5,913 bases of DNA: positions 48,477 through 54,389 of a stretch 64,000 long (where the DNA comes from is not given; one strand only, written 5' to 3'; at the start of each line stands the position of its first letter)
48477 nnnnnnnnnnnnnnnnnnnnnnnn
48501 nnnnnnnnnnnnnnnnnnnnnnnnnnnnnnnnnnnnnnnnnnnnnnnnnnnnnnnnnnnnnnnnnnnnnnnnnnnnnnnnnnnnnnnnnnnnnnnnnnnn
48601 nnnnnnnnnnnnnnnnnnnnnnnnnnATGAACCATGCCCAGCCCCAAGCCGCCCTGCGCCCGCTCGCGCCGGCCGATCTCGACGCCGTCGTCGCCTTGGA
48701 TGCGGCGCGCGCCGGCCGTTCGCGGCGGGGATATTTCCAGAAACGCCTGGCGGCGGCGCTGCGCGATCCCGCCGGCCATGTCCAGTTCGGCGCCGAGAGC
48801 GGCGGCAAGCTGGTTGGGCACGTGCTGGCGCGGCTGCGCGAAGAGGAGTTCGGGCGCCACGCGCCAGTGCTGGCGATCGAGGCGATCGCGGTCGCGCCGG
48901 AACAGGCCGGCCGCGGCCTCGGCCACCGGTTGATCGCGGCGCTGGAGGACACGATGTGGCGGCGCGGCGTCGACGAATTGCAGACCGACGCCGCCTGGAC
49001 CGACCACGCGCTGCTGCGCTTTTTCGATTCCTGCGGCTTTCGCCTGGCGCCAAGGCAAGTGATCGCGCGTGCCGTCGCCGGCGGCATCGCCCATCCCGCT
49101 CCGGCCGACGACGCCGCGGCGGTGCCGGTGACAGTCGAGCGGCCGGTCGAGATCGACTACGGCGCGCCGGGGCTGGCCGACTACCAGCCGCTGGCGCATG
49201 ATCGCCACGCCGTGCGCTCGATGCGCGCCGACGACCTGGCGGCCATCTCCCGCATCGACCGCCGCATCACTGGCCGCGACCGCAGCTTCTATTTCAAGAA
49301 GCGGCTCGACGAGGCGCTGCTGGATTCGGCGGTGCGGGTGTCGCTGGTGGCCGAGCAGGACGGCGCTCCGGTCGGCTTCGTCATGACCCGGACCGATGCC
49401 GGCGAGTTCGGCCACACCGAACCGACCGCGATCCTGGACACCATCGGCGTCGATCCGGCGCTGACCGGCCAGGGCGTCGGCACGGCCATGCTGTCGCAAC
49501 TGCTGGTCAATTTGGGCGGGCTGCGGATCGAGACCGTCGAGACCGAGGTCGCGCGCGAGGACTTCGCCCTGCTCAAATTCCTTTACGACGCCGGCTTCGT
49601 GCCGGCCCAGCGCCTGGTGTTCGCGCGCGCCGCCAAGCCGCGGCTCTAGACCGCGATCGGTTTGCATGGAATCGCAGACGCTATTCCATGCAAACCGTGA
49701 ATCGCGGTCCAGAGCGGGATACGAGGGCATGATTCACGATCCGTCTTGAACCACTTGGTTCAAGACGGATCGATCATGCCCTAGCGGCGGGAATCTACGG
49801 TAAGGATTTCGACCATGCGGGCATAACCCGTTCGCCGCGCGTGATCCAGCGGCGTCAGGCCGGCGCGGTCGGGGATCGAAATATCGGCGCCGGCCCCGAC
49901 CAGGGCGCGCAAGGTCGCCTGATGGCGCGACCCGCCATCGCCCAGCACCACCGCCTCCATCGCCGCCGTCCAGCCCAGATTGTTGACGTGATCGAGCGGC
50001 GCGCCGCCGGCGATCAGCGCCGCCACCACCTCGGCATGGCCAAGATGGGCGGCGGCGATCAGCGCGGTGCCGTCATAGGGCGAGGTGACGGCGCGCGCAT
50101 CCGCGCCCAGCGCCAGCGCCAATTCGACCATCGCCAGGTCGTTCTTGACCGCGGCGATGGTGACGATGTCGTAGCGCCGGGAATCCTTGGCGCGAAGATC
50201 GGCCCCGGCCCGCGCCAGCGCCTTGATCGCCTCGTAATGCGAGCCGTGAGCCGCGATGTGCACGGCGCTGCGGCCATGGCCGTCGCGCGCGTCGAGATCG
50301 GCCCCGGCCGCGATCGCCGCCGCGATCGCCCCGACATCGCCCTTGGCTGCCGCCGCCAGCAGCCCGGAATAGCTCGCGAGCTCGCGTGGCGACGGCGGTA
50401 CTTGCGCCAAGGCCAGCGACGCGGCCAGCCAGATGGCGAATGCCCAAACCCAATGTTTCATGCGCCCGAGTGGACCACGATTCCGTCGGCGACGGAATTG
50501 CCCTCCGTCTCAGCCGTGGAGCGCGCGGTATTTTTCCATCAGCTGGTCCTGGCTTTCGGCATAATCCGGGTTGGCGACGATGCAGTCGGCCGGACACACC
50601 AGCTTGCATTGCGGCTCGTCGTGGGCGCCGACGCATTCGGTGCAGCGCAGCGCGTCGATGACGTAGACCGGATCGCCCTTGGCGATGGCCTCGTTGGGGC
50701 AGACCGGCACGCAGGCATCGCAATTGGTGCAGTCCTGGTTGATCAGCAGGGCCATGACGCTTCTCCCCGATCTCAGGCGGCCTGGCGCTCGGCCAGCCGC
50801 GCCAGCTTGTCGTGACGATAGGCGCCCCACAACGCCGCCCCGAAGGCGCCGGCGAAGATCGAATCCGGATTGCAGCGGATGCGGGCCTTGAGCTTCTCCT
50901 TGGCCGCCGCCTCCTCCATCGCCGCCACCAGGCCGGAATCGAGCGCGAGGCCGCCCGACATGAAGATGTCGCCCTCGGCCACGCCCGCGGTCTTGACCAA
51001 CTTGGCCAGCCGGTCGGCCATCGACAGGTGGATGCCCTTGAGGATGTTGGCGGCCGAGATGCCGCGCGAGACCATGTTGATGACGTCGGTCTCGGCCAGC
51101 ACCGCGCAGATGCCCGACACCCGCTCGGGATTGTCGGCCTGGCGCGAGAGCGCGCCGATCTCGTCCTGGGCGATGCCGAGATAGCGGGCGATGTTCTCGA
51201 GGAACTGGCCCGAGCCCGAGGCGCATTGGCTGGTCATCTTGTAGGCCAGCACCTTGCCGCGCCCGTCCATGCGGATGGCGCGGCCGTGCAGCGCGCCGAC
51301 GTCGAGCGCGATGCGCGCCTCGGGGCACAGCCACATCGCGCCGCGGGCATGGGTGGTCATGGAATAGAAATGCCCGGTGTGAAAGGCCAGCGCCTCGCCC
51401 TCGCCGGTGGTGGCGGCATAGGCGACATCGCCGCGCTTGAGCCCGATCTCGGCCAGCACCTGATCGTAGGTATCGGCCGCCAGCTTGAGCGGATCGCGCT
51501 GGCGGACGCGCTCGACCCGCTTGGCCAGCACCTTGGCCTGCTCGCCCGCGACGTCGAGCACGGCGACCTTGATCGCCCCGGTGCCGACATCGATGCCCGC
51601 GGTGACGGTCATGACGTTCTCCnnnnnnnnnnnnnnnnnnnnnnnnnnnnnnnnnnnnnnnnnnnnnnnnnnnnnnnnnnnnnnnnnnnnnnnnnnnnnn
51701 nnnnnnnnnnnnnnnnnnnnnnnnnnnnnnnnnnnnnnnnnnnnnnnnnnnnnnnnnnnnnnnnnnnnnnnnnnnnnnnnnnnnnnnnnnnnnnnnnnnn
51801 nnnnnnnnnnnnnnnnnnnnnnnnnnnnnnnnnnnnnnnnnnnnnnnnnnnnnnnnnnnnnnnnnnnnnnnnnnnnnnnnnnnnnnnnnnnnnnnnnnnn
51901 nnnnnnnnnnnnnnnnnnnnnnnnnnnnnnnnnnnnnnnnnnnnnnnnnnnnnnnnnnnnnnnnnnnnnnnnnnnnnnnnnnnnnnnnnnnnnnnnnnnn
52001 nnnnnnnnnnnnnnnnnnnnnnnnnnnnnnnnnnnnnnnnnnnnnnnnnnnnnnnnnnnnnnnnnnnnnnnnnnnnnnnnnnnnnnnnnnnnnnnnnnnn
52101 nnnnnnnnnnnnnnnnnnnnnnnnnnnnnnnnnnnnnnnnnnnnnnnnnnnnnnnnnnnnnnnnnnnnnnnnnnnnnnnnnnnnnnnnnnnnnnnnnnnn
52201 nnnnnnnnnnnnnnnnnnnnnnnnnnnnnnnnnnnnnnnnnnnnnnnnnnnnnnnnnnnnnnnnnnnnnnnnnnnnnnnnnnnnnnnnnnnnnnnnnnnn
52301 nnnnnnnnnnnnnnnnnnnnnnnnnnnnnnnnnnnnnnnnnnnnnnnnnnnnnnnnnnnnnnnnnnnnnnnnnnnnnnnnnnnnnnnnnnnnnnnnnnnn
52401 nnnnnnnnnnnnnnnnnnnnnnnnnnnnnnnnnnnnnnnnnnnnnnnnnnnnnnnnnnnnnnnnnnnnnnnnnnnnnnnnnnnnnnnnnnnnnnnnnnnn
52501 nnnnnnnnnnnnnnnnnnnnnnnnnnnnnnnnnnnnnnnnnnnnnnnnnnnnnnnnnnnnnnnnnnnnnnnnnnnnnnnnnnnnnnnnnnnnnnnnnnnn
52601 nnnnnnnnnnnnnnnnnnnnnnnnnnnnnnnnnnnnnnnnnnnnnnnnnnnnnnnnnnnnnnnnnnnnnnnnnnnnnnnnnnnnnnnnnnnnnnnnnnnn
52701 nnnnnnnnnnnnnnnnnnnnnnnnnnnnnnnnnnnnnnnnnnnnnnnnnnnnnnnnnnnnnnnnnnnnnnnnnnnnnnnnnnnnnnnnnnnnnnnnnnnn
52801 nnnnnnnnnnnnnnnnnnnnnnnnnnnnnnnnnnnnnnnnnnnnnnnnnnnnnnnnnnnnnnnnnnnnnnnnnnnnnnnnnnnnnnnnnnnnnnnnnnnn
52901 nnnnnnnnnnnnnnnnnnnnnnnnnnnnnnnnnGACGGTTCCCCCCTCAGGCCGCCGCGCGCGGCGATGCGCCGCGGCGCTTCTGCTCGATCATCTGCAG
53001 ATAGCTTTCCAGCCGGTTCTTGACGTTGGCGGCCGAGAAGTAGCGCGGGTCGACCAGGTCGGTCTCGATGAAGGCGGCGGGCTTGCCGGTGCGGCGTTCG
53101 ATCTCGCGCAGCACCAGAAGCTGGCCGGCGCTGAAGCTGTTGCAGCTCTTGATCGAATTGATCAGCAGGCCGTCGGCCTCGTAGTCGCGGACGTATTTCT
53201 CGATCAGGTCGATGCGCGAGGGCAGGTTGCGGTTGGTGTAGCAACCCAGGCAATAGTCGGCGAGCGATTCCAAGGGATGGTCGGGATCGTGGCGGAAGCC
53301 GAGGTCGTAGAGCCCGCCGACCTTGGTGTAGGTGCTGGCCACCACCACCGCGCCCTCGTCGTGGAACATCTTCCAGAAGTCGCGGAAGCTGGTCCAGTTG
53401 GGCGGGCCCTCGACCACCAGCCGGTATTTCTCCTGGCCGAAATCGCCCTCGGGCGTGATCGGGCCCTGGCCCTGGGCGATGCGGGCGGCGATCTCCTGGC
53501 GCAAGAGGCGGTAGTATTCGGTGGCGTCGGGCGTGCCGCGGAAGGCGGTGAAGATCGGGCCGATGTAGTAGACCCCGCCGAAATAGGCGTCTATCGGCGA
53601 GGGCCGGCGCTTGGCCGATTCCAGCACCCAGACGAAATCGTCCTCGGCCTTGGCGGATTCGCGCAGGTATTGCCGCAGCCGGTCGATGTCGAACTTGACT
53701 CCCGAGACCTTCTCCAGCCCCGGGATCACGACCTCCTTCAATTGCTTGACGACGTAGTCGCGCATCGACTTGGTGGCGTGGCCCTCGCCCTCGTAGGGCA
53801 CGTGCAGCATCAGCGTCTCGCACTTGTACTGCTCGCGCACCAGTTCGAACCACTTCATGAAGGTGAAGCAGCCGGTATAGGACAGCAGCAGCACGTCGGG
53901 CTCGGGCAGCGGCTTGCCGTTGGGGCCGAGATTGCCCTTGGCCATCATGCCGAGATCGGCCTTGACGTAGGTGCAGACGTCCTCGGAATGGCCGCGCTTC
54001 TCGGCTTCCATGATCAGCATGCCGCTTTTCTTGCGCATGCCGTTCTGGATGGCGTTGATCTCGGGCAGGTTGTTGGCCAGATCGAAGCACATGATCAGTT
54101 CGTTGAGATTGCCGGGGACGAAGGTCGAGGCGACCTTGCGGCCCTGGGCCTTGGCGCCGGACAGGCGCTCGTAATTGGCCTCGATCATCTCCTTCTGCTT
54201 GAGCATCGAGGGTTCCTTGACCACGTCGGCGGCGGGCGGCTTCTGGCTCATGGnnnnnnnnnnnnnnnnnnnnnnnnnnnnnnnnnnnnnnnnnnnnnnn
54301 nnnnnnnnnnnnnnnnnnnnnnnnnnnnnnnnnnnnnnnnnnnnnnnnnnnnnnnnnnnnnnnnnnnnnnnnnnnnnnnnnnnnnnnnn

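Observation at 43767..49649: Uncharacterised cytoplasm-facing molybdoenzyme operon: hotdog thioesterase, Mo subunit, fused FeS/anchor and tandem GNAT, next to the benzoyl-CoA cluster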

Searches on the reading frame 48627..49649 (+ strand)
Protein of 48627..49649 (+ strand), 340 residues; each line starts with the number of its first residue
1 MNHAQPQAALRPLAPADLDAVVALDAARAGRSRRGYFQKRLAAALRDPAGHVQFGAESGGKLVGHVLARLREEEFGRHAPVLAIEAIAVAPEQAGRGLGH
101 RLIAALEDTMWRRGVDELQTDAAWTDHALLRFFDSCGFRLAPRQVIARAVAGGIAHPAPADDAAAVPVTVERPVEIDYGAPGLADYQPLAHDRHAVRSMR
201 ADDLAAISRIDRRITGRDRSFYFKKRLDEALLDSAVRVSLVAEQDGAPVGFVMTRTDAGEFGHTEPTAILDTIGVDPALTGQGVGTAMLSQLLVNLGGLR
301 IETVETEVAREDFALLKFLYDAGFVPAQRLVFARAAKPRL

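Call 3: search_protein_families(library=pfam, proteins=[window:48627-49649:+], max_evalue=0.01)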
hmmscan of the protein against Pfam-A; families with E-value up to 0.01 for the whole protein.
window:48627-49649:+ (340 aa): 8 families
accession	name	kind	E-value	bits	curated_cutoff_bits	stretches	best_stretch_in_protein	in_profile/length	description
PF00583.31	Acetyltransf_1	-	1.1e-26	93.8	20.7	2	41-138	24-116/116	Acetyltransferase (GNAT) family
PF13508.13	Acetyltransf_7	-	7.8e-18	65.1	27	2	54-139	6-83/84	Acetyltransferase (GNAT) domain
PF13673.13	Acetyltransf_10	-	3.6e-10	40.3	23.6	1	53-139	33-108/128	Acetyltransferase (GNAT) domain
PF13527.13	Acetyltransf_9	-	1.2e-06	29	25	1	11-115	3-106/127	Acetyltransferase (GNAT) domain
PF13302.13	Acetyltransf_3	-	3.5e-06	28.2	25.4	0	10-139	4-138/138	Acetyltransferase (GNAT) domain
PF14542.12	Acetyltransf_CG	-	1.1e-05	25.9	30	0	265-293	22-50/80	GCN5-related N-acetyl-transferase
PF08445.16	FR47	-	0.00043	20.7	22.1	1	82-141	22-80/86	FR47-like protein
PF13420.13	Acetyltransf_4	-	0.0069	16.9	24.3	0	36-142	36-138/155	Acetyltransferase (GNAT) domain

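Call 4: search_protein_families(library=ncbifam, proteins=[window:48627-49649:+], max_evalue=0.01)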
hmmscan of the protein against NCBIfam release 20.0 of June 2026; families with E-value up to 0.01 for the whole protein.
window:48627-49649:+ (340 aa): 31 families (the best 25 are shown)
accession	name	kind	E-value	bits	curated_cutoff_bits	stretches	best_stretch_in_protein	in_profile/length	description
NF002959.0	PRK03624.1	equivalog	8e-13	48.3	124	2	7-149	6-140/147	GNAT family acetyltransferase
NF033075.0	AAC_6p_Steno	equivalog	6e-12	45.9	290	2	39-148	31-142/148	aminoglycoside 6'-N-acetyltransferase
TIGR01575.1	rimI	equivalog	1.1e-11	45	86.4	2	55-139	36-113/132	ribosomal protein S18-alanine N-acetyltransferase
NF043067.1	AAC_6p_group_E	equivalog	1.3e-10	41.3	140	1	51-144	38-133/140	aminoglycoside 6'-N-acetyltransferase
NF000497.1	AAC_6p_Iak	exception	4e-10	39.9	325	1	39-148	35-146/153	aminoglycoside N-acetyltransferase AAC(6')-Iak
NF000138.1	AAC_6p_Iz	exception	1e-09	38.7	320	1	39-148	35-146/153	aminoglycoside N-acetyltransferase AAC(6')-Iz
NF000110.2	AAC_6p_If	exception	6.2e-08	32.9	300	1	78-149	69-140/144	aminoglycoside N-acetyltransferase AAC(6')-If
NF033374.6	AAC_6p_Id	exception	6.7e-08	32.7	320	1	45-148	37-143/149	aminoglycoside N-acetyltransferase AAC(6')-Id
NF007025.1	PRK09491.1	equivalog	2.1e-06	27.7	173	0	86-139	67-120/145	ribosomal protein S18-alanine N-acetyltransferase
NF040501.1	resist_ArsN2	equivalog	2.2e-06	27.3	125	1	85-150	52-113/133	arsenic resistance N-acetyltransferase ArsN2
NF000140.3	AAC_6p_Salmo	exception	8.5e-06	26.1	270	0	77-146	71-140/145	cryptic aminoglycoside N-acetyltransferase AAC(6')-Iy/Iaa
NF033130.1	AAC_6p_A48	exception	9.6e-06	25.5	300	1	37-150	29-145/147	AacA48 family aminoglycoside 6'-N-acetyltransferase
NF000048.1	AAC_6p_A40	exception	1e-05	25.1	400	1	81-140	96-156/184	aminoglycoside 6'-N-acetyltransferase AacA40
NF005921.0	PRK07922.1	equivalog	2.1e-05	24.2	180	0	268-303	72-107/170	amino-acid N-acetyltransferase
NF005840.0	PRK07757.1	equivalog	2.3e-05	24.3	154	1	84-148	69-128/153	N-acetyltransferase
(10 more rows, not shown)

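Call 58: find_related_loci(query=window:48627-49649:+, collection=genome_contigs, flank=10000)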
Query window:48627-49649:+ (340 aa) in genome_contigs; peptide patterns used: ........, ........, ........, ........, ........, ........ (x = any residue, [..] = any of these).
130 stretches matched a pattern, but none encodes a relative of the query by tblastn (E <= 1e-3).

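Call 60: find_related_loci(query=A1, collection=genome_contigs, flank=10000)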
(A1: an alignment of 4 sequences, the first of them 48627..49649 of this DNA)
Query A1 (340 aa) in genome_contigs; peptide patterns used: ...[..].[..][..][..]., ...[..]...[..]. (x = any residue, [..] = any of these).
600 stretches matched a pattern (row limit reached: there are more); 101 encode a relative of the query (tblastn E <= 1e-3); the best 80 are kept; 80 distinct loci.
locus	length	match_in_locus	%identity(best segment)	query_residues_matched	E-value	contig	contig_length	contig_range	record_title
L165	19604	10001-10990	55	4-334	9e-102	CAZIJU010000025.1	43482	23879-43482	MAG TPA_asm: uncultured Burkholderiaceae bacterium isolate binchicken_co274_43 genome assembly, contig: NODE_2258_length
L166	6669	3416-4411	54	4-334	1e-100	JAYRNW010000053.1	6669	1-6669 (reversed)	MAG: Casimicrobiaceae bacterium isolate XM2_XAASGE4bin.38 k141_154437, whole genome shotgun sequence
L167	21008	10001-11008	53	2-338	1e-98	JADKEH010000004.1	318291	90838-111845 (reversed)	MAG: Candidatus Rhodoferax randersensis isolate Rand_18-Q3-R56-63_BAT3C.105_sub tig00001400-10-3179570, whole genome sho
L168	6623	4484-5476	54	4-337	3e-98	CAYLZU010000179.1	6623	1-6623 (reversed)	MAG TPA_asm: uncultured Burkholderiaceae bacterium isolate binchicken_co274_145 genome assembly, contig: NODE_27414_leng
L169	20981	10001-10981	54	4-334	2e-98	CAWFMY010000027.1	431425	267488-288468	MAG: uncultured beta proteobacterium isolate MFD02134.bin.2.173 genome assembly, contig: contig_3670, whole genome shotg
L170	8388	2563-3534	53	4-334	7e-98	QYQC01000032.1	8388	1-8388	MAG: Betaproteobacteria bacterium isolate PowLak16_MAG12 c_000000136214, whole genome shotgun sequence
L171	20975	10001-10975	53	4-334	1e-96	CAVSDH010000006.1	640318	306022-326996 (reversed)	MAG: uncultured beta proteobacterium isolate MFD02134.bin.1.199 genome assembly, contig: contig_16405, whole genome shot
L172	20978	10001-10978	53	4-336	3e-96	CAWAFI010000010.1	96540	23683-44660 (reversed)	MAG: uncultured beta proteobacterium isolate MFD02809.bin.1.58 genome assembly, contig: contig_192, whole genome shotgun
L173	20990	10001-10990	52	4-334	5e-95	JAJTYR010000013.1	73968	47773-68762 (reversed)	MAG: Burkholderiaceae bacterium isolate DTUPRO3 13-Genome33, whole genome shotgun sequence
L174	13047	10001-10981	54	4-334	5e-94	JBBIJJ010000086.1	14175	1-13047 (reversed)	MAG: Burkholderiales bacterium isolate ETS170220_bin_16 NODE_1580_length_14175_cov_80.9283, whole genome shotgun sequenc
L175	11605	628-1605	51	4-332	8e-94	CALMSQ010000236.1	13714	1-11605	MAG TPA_asm: uncultured Burkholderiales bacterium isolate SRR2107171_bin.63_CONCOCT_v1.1_MAG genome assembly, contig: ER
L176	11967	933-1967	51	4-334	3e-93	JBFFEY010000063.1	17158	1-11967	MAG: Burkholderiales bacterium isolate Mix_mud14.2021.12.3 k141_852943_length_17158_cov_13.8675, whole genome shotgun se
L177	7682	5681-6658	51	4-334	2e-92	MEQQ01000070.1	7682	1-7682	MAG: Betaproteobacteria bacterium RBG_16_66_20 RBG_16_scaffold_28670, whole genome shotgun sequence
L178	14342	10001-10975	51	4-334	3e-92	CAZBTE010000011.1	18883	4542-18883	MAG TPA_asm: uncultured Limnobacter sp. isolate binchicken_co350_137 genome assembly, contig: NODE_3578_length_18883_cov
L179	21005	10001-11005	49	1-334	2e-91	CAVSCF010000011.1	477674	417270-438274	MAG: uncultured beta proteobacterium isolate MFD02979.bin.1.76 genome assembly, contig: contig_76429, whole genome shotg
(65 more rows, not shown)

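Call 73: search_solved_structures(query=window:48627-49649:+, max_evalue=0.01)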
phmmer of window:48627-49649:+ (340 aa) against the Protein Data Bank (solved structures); distinct sequences matched with E-value up to 0.01: 0.

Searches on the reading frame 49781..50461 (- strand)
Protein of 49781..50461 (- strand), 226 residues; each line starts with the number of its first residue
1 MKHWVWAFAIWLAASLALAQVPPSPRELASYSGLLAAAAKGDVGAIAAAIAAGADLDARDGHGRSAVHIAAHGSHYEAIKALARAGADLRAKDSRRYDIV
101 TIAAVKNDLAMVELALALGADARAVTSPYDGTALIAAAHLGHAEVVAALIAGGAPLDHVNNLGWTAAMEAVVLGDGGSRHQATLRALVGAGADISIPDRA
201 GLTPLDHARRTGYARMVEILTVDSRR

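Call 20: search_protein_families(library=pfam, proteins=[window:49781-50461:-], max_evalue=0.0001)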
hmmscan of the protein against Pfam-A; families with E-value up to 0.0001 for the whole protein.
window:49781-50461:- (226 aa): 5 families
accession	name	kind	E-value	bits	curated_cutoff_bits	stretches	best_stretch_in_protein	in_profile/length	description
PF13637.12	Ank_4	-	4.6e-23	81.2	22.7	2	34-82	1-49/50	Ankyrin repeats (many copies)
PF12796.13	Ank_2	-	8.2e-22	78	27.3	2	102-198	3-90/90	Ankyrin repeats (3 copies)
PF00023.36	Ank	-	1.1e-15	57.3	21.1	0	62-93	1-32/33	Ankyrin repeat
PF13857.12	Ank_5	-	3e-11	43.9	27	0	51-96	3-49/56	Ankyrin repeats (many copies)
PF13606.12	Ank_3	-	4.9e-10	39.1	22.3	0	62-90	1-29/30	Ankyrin repeat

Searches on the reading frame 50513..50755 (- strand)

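Call 20: search_protein_families(library=pfam, proteins=[window:50513-50755:-], max_evalue=0.0001)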
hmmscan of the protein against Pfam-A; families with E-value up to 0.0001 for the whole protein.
seq(81 aa): 2 families
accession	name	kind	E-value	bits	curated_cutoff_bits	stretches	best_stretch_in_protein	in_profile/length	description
PF00037.32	Fer4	-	1.8e-06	28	21.1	1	8-24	7-23/24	4Fe-4S binding domain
PF13187.11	Fer4_9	-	2.2e-05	24.8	27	1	8-59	1-52/52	4Fe-4S dicluster domain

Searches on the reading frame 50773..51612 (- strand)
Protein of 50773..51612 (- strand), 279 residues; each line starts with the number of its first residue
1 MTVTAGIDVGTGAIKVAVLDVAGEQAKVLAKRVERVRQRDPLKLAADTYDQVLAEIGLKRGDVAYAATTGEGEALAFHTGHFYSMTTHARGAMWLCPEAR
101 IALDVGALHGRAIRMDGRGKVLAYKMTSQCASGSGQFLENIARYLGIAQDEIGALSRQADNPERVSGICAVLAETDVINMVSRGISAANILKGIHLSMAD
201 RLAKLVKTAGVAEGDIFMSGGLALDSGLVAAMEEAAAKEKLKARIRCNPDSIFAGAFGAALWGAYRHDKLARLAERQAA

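Call 20: search_protein_families(library=pfam, proteins=[window:50773-51612:-], max_evalue=0.0001)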
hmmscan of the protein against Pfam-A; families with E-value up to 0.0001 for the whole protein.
window:50773-51612:- (279 aa): 1 family
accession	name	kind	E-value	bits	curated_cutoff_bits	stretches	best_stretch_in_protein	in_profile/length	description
PF01869.26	BcrAD_BadFG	-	1.4e-68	231.8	31.5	1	6-263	2-271/271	BadF/BadG/BcrA/BcrD ATPase family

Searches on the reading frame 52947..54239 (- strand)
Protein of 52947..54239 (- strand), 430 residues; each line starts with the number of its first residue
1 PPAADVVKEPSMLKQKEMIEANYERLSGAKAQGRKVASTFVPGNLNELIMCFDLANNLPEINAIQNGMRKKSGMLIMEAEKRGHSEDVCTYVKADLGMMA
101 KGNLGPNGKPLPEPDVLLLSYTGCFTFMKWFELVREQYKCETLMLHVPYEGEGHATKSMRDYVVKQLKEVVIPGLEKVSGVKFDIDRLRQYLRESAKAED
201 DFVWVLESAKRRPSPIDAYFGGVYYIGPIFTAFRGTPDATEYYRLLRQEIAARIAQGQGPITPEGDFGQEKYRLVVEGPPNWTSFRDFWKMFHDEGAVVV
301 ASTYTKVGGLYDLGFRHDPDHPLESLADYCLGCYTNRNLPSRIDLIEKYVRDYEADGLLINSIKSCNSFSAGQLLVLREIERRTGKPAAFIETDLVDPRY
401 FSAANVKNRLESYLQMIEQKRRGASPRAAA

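Call 22: search_protein_families(library=pfam, proteins=[window:52947-54239:-], max_evalue=0.0001)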
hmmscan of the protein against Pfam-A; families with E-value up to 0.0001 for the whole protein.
window:52947-54239:- (430 aa): 1 family
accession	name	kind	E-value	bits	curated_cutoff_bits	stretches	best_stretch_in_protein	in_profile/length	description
PF06050.19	HGD-D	-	1.7e-61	209.1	28.4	1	46-417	6-342/342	2-hydroxyglutaryl-CoA dehydratase, D-component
